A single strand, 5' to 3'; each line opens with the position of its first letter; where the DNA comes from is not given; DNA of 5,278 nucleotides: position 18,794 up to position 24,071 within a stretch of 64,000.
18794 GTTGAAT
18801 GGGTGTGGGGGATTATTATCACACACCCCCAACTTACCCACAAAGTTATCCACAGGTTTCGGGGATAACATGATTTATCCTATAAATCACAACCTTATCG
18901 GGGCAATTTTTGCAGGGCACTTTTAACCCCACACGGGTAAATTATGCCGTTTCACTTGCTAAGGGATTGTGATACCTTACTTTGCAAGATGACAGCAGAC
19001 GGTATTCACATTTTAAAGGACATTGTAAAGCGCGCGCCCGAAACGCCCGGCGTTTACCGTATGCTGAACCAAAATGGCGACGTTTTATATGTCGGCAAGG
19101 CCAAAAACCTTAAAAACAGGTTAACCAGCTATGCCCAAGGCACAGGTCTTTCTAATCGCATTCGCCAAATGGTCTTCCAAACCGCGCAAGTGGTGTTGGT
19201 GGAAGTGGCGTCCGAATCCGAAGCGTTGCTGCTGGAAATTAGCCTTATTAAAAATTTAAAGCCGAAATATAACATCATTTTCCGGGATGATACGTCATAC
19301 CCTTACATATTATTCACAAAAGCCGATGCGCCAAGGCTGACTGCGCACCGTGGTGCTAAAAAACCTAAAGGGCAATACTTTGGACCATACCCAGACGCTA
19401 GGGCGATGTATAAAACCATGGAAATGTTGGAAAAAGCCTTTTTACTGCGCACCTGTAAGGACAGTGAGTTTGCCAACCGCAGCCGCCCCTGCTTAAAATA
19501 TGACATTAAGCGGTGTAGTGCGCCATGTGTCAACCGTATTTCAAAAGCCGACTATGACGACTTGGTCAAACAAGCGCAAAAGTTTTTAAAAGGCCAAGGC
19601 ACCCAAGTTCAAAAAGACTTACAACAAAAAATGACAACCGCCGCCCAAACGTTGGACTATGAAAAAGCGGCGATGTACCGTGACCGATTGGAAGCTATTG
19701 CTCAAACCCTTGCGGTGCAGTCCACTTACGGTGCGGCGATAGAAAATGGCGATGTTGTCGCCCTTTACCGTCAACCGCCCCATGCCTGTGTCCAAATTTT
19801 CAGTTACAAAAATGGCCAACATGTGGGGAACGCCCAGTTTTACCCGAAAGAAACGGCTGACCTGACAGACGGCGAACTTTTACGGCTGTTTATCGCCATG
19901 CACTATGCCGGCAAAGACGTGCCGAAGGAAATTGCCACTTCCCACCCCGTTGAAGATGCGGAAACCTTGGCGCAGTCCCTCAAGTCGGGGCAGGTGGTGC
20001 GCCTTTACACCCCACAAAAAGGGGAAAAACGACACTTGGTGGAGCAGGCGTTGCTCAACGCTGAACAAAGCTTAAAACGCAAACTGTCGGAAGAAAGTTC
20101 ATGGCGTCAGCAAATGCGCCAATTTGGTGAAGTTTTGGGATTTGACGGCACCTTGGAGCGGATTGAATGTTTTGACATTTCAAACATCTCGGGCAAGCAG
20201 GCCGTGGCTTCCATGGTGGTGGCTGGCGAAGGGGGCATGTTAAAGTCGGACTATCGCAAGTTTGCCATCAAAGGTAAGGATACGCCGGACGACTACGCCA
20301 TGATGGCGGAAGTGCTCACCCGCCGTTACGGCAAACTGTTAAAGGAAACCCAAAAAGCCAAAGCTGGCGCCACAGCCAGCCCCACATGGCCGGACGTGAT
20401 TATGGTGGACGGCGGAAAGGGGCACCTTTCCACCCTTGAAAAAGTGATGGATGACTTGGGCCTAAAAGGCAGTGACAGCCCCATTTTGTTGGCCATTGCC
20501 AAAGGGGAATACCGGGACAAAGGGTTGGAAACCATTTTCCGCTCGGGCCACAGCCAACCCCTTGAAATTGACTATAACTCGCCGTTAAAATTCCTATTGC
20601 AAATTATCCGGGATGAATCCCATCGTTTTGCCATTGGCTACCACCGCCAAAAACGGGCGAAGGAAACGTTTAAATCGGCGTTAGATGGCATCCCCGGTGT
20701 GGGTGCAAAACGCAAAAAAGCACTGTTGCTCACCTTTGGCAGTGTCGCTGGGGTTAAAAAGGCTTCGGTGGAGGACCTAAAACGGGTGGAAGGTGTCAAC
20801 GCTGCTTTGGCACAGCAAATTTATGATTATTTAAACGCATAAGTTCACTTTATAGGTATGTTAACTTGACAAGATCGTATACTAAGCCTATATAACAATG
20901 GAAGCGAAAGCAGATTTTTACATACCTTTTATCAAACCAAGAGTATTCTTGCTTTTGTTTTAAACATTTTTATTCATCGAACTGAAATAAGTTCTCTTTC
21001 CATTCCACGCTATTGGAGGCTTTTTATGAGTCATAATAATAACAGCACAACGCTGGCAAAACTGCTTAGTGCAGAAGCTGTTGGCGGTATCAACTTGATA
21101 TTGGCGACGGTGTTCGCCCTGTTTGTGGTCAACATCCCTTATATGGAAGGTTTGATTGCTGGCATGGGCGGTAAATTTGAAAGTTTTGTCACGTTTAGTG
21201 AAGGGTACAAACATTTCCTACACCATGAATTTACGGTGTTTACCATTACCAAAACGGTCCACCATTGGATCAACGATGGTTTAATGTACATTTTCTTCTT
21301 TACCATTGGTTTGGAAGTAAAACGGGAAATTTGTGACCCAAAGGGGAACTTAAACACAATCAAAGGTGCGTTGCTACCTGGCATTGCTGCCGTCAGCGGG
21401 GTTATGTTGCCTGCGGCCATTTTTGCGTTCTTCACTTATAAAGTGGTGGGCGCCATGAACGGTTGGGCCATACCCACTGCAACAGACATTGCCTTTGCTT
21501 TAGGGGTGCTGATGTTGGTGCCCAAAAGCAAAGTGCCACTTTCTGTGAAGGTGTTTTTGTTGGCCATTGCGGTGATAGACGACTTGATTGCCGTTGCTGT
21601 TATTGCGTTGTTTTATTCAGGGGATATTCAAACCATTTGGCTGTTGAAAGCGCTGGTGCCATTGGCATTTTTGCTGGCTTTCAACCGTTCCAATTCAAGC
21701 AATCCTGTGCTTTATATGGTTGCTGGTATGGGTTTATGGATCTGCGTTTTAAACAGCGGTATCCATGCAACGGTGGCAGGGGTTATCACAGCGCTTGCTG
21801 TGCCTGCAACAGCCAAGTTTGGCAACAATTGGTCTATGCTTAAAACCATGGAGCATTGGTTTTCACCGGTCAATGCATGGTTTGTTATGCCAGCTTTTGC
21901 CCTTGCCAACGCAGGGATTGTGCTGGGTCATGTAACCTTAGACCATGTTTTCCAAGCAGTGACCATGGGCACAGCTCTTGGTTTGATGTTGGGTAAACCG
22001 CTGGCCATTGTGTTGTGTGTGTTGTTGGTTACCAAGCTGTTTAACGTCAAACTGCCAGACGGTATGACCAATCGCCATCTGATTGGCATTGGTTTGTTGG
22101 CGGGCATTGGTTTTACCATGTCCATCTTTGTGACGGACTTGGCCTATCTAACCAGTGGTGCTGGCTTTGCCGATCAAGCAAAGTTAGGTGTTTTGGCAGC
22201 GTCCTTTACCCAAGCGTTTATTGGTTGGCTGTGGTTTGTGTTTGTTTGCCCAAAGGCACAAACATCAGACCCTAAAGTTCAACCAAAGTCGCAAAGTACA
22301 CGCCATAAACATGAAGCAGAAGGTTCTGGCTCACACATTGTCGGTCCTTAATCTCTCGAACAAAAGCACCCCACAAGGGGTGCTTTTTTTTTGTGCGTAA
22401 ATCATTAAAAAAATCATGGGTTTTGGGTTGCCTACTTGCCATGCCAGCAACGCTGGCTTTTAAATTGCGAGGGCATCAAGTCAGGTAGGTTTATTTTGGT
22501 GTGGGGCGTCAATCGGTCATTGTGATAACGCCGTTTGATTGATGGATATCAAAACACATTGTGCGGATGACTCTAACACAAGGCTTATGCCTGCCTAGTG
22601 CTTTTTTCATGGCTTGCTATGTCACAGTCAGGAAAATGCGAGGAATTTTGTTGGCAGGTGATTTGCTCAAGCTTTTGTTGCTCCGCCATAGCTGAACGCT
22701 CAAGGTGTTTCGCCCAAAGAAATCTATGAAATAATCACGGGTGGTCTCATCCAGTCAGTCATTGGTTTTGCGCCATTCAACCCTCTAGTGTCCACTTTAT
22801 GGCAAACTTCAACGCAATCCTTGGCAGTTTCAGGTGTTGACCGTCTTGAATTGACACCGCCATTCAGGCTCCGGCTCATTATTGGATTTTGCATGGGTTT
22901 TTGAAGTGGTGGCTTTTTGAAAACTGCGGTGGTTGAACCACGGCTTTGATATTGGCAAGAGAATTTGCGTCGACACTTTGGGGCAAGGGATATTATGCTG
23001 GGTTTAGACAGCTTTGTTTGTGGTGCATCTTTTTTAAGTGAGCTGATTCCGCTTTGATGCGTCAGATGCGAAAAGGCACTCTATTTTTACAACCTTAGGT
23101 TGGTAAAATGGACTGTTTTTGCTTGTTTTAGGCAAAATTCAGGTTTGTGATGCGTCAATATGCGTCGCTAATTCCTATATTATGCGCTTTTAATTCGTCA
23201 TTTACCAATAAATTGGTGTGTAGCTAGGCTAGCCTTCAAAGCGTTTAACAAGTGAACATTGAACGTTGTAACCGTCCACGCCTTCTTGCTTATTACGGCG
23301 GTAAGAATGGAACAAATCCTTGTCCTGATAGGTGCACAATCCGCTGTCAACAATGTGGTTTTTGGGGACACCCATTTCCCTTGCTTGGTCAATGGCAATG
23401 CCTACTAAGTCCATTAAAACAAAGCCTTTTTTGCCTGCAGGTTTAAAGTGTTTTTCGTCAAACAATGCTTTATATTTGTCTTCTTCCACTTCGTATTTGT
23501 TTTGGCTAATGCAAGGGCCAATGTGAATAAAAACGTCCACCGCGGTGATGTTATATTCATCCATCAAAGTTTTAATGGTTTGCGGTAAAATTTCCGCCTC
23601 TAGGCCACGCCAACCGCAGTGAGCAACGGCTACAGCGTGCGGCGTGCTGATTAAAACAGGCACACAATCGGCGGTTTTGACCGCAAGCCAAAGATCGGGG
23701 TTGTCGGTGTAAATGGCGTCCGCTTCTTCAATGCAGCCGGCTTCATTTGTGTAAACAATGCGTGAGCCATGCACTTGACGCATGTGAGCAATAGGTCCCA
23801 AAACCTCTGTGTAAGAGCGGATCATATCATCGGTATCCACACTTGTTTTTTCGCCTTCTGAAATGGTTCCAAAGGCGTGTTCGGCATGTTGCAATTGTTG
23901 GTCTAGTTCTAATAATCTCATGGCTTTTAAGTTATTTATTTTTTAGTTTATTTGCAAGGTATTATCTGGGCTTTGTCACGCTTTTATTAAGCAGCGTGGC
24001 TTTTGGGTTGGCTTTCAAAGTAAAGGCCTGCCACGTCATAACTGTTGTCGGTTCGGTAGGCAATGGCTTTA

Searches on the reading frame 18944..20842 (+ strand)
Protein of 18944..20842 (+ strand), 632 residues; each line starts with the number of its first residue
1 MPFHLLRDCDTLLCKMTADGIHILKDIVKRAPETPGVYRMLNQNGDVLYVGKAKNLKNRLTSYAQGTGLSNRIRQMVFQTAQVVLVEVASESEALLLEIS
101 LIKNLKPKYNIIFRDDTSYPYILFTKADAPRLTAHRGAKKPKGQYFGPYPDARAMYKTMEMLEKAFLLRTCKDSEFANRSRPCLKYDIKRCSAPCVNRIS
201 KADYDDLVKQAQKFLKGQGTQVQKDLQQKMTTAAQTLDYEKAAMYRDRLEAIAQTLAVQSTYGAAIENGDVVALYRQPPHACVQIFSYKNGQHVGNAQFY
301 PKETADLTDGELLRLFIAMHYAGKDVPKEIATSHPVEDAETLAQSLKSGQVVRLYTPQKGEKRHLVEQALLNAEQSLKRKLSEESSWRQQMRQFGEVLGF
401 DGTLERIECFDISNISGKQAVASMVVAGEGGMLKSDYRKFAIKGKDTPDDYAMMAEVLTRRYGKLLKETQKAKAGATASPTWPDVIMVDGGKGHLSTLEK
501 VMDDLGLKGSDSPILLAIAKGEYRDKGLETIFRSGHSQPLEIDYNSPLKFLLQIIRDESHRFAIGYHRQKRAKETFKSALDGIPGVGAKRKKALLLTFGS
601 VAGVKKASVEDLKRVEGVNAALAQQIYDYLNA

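Call 15: search_protein_families(library=pfam, proteins=[window:18944-20842:+], max_evalue=0.00001)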
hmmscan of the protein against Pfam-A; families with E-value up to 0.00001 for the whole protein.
window:18944-20842:+ (632 aa): 6 families
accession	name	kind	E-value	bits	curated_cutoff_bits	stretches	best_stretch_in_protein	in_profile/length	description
PF08459.17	UvrC_RNaseH_dom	-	1.6e-47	161.8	22.3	1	396-564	2-159/159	UvrC RNAse H endonuclease domain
PF22920.2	UvrC_RNaseH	-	4e-30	104.5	24.3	1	270-380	3-116/116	UvrC Ribonuclease H-like domain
PF01541.30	GIY-YIG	-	9.5e-12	45.5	22.6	1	36-110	3-78/78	GIY-YIG catalytic domain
PF14520.12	HHH_5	-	1.3e-10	42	27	1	579-630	3-55/57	Helix-hairpin-helix domain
PF02151.25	UVR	-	1e-08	35.1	21.5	1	221-252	2-33/36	UvrB/uvrC motif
PF12826.13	HHH_2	-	6.5e-08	33.1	27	1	582-631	7-56/64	Helix-hairpin-helix motif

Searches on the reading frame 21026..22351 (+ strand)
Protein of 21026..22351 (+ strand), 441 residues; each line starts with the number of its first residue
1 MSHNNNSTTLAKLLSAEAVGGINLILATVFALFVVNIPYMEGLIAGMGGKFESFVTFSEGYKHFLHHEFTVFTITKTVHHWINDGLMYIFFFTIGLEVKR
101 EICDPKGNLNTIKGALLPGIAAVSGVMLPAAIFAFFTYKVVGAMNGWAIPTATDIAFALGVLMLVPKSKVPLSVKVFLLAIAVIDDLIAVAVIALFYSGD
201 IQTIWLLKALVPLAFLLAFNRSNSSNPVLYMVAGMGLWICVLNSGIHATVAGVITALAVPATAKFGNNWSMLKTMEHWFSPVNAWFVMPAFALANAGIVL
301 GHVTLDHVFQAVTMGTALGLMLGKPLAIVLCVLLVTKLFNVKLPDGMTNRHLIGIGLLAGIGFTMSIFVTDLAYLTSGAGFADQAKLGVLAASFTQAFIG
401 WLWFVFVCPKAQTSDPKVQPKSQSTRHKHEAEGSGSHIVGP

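Call 15: search_protein_families(library=pfam, proteins=[window:21026-22351:+], max_evalue=0.00001)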
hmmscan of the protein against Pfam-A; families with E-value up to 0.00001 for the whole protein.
window:21026-22351:+ (441 aa): 1 family
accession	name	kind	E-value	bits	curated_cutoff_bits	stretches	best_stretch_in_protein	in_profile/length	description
PF06965.17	Na_H_antiport_1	-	2.5e-116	389.1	23.5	1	12-403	2-373/374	Na+/H+ antiporter 1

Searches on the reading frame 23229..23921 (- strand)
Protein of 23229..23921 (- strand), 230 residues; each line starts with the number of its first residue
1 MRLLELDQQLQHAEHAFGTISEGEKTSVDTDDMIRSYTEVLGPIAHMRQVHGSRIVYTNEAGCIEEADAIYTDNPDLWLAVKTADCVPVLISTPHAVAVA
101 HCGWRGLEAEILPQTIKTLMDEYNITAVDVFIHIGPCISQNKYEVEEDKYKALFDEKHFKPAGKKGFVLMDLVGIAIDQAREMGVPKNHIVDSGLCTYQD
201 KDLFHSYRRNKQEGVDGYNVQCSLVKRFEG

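Call 42: search_protein_families(library=pfam, proteins=[window:23229-23921:-], max_evalue=0.001)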
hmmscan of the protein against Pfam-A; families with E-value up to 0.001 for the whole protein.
window:23229-23921:- (230 aa): 1 family
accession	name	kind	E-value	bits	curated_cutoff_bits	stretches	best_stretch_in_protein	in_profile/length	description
PF02578.20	Cu-oxidase_4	-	1.4e-46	159.3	22.9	1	42-214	44-231/238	Multi-copper polyphenol oxidoreductase laccase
